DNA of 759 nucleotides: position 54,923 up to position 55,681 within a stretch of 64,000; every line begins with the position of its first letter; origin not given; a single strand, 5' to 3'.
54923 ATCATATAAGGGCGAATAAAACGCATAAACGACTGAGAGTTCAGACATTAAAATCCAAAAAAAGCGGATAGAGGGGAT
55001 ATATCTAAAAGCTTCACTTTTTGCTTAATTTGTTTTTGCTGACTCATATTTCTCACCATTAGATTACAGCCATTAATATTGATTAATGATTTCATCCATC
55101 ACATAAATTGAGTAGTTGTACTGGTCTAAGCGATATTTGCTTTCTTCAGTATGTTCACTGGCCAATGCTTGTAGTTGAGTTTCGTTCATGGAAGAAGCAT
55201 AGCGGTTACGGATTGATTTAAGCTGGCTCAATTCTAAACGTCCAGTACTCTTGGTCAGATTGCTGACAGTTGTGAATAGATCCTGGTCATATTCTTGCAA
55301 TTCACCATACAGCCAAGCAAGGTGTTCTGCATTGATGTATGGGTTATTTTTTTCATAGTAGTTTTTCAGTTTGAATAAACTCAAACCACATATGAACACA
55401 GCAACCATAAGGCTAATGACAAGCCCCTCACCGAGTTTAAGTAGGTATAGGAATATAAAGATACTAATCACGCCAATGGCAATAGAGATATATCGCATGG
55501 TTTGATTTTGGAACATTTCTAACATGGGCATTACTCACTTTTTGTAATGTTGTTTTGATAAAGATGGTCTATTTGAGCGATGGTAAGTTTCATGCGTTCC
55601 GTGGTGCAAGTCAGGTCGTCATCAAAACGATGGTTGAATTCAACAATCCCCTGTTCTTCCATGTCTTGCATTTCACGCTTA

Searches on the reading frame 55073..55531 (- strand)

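Call 74: search_protein_families(library=pfam, proteins=[window:55073-55531:-], max_evalue=0.01)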
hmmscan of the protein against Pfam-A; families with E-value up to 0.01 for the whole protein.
window:55073-55531:- (152 aa): 1 family
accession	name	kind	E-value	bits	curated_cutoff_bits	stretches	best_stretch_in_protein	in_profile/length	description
PF06152.16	Phage_min_cap2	-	0.0099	15.3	26.3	0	55-129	93-161/366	Phage minor capsid protein 2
